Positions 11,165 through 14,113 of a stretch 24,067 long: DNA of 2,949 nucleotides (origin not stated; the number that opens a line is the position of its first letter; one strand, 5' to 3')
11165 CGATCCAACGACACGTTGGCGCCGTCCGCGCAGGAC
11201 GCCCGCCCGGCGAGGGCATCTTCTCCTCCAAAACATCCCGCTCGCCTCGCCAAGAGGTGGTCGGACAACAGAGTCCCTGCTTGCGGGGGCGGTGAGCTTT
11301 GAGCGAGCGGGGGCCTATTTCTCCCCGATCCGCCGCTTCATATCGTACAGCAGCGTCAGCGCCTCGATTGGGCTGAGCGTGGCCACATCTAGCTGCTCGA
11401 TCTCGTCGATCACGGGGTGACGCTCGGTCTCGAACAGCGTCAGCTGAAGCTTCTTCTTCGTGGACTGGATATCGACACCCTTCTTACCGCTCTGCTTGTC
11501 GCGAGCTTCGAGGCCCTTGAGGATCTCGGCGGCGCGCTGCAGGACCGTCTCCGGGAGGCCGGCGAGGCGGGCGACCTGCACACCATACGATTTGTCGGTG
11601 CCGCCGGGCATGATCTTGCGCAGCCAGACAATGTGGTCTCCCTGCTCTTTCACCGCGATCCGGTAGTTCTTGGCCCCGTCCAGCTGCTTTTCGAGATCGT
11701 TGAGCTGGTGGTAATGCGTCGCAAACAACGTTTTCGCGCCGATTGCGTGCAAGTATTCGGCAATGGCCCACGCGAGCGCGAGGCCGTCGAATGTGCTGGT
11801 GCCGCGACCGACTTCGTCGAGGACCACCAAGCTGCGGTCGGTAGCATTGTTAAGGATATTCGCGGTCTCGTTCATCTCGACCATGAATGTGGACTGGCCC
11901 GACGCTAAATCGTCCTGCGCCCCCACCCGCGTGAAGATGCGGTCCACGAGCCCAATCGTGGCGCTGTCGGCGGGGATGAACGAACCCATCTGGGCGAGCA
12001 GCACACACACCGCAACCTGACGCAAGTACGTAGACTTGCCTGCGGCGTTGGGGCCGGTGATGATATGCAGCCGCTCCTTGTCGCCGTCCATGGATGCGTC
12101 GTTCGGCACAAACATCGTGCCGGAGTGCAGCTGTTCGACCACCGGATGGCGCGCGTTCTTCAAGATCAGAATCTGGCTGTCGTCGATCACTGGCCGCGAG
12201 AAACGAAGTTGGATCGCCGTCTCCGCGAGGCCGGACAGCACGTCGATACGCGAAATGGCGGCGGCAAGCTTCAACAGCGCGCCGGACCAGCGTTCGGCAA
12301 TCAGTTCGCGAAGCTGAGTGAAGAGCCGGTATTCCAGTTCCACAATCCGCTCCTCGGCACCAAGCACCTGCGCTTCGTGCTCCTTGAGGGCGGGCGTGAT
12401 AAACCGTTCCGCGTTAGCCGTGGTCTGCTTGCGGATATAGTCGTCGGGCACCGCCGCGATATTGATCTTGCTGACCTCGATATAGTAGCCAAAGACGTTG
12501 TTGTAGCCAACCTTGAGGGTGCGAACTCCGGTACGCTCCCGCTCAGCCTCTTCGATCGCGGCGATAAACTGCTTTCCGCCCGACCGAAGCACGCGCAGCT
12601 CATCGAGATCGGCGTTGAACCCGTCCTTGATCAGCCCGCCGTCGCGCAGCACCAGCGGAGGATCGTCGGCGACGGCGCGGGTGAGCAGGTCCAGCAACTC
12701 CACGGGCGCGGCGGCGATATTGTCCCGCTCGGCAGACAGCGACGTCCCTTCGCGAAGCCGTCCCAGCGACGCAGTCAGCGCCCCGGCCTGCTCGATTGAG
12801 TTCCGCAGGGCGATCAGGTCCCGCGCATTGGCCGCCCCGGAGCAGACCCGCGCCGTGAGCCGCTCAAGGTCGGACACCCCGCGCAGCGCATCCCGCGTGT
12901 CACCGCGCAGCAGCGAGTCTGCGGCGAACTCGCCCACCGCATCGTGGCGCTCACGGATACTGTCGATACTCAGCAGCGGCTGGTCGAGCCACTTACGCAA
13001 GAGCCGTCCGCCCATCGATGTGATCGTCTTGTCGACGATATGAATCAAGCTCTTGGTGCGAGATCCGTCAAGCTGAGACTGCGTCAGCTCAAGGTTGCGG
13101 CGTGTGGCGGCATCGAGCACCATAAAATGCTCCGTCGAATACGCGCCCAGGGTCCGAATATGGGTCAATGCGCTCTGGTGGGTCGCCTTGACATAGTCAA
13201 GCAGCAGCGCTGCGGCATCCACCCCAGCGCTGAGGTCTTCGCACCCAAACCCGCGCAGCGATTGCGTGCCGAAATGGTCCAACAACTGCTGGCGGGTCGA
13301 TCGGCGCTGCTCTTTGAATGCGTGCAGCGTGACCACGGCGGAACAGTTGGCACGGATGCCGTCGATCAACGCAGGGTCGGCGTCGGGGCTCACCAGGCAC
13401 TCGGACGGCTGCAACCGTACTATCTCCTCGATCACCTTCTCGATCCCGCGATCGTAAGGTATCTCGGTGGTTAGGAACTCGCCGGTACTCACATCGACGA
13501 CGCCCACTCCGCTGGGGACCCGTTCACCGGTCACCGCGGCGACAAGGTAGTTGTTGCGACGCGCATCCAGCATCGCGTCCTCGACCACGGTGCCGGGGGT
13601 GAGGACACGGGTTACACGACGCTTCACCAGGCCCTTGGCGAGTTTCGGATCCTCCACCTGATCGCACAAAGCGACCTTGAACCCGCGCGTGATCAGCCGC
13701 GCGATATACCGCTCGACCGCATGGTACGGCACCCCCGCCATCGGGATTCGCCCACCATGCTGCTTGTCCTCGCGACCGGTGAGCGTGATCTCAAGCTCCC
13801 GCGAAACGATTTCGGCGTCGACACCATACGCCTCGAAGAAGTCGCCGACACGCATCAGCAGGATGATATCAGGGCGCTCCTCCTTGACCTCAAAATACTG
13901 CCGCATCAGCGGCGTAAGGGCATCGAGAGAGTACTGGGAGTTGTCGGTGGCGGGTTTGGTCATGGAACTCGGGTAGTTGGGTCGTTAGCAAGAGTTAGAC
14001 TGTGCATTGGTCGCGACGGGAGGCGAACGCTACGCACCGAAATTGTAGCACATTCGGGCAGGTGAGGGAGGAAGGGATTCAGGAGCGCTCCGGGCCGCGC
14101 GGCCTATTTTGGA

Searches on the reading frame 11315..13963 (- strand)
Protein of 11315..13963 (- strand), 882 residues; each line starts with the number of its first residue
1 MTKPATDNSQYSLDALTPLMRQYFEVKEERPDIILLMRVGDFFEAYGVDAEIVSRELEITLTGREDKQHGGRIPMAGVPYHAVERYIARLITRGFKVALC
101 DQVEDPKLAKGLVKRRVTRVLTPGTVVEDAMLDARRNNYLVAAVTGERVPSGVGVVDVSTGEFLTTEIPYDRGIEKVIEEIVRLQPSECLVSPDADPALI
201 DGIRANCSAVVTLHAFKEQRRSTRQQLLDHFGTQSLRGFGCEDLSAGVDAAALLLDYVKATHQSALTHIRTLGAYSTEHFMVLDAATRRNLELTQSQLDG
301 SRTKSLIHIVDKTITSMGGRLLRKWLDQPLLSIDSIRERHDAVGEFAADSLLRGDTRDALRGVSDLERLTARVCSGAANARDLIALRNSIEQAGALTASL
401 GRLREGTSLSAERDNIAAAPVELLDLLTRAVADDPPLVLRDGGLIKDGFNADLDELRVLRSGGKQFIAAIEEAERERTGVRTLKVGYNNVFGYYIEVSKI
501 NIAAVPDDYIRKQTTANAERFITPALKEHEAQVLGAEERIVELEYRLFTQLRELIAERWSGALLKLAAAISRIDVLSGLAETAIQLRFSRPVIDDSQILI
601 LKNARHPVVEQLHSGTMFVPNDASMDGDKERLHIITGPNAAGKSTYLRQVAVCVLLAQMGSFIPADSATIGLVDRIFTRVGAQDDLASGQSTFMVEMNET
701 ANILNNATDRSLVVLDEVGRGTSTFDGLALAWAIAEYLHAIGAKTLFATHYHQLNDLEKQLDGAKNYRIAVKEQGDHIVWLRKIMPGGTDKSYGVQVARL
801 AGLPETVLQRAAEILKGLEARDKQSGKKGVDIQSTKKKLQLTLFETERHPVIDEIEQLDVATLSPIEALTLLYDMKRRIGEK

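Call 30: search_protein_families(library=pfam, proteins=[window:11315-13963:-], max_evalue=0.01)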
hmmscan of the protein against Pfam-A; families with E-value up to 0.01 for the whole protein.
window:11315-13963:- (882 aa): 7 families
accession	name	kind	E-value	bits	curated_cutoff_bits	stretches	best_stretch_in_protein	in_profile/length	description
PF00488.27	MutS_V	-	3.6e-83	278.6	30.2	1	634-819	2-188/188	MutS domain V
PF05192.23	MutS_III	-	7.4e-50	170.4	34.1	1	286-580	1-194/194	MutS domain III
PF01624.25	MutS_I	-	7.6e-43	145.8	20.6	1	17-129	1-112/113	MutS domain I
PF05190.23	MutS_IV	-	2.2e-28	98.8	22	1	448-539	1-92/92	MutS family domain IV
PF05188.22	MutS_II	-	5.6e-24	85.5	25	1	138-270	1-133/133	MutS domain II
PF13514.12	AAA_27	-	0.00054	20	22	1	625-650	21-46/206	AAA domain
PF25199.1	nSTAND_NTPase5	-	0.003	17.8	34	0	626-659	37-70/145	Novel STAND NTPase 5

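Call 34: find_related_loci(query=window:11315-13963:-, collection=genome_contigs, flank=10000)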
Query window:11315-13963:- (882 aa) in genome_contigs; peptide patterns used: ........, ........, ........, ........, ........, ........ (x = any residue, [..] = any of these).
600 stretches matched a pattern (row limit reached: there are more); 598 encode a relative of the query (tblastn E <= 1e-3); the best 80 are kept; 80 distinct loci.
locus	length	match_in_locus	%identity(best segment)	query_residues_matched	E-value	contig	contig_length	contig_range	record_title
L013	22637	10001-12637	50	13-882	0e+0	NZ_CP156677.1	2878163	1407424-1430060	Phosphitispora sp. TUW77 chromosome, complete genome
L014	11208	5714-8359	56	17-879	0e+0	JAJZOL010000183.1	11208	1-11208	MAG: bacterium isolate MAS4.bin79 NODE_7081_length_11208_cov_3.080227, whole genome shotgun sequence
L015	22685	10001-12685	47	17-879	0e+0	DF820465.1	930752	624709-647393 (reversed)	Bacterium UASB270 DNA, scaffold: UASB270_scaffold_3, whole genome shotgun sequence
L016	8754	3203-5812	48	12-878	0e+0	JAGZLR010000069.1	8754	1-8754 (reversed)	MAG: Clostridiales bacterium isolate L3_128_000G1_dasL3_128_000G1_metabat.metabat.82 L3_128_000G1_scaffold_6267, whole g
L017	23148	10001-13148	46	16-882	0e+0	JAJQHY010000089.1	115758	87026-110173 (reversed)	MAG: Lachnospiraceae bacterium isolate U.6_8 NODE_23_length_115758_cov_12.745633, whole genome shotgun sequence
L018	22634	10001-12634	44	15-882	0e+0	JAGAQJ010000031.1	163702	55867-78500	MAG: Lachnospiraceae bacterium isolate RGIG8678 Water_deer_Colon-1__c174042, whole genome shotgun sequence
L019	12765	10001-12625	46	17-882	0e+0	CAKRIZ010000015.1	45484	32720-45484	MAG: uncultured Eubacterium sp. isolate REFINED_METABAT215_TOP10_CONTIGS_1500_ASSEMBLY_K77_MERGED__Hadza_PheChl_Fiber-Ha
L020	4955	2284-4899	48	12-879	0e+0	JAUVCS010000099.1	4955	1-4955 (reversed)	MAG: Desulfuromusa sp. isolate CSMAG_277 CSMAG_277_k141_5073246_length_4955_cov_8.0000, whole genome shotgun sequence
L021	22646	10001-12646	46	13-882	0e+0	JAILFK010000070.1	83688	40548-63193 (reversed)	MAG: Lachnospiraceae bacterium isolate RUI070 k141_9368073_flag=0_multi=30.2326_len=83688, whole genome shotgun sequence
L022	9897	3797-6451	45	12-882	0e+0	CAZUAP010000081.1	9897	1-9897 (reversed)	MAG TPA_asm: uncultured Acetatifactor sp. isolate SRP222552_co1_288 genome assembly, contig: NODE_6558_length_9897_cov_1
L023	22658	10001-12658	45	12-881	0e+0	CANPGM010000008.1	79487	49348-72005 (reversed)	MAG TPA_asm: uncultured Roseburia sp. isolate SRR15730558_bin.5_metawrap_v1.3_MAG genome assembly, contig: NODE.341_leng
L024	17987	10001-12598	45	16-880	0e+0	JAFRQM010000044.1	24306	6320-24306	MAG: Clostridia bacterium isolate RGIG2708 Goat_Omasum-4__c436518, whole genome shotgun sequence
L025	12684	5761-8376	47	6-878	0e+0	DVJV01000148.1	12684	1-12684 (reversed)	MAG TPA_asm: Candidatus Ventricola gallistercoris isolate ChiHcec16-310 ChiHcec16__C170757_L12684_SRR6323427, whole geno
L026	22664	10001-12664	45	10-882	0e+0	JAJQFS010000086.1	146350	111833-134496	MAG: Lachnospiraceae bacterium isolate MO.6_7 NODE_14_length_146350_cov_14.274035, whole genome shotgun sequence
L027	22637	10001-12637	45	16-882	0e+0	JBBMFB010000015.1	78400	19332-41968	Waltera hominis strain CLA-AA-H183 CLAAAH183_contig_15_length_78400, whole genome shotgun sequence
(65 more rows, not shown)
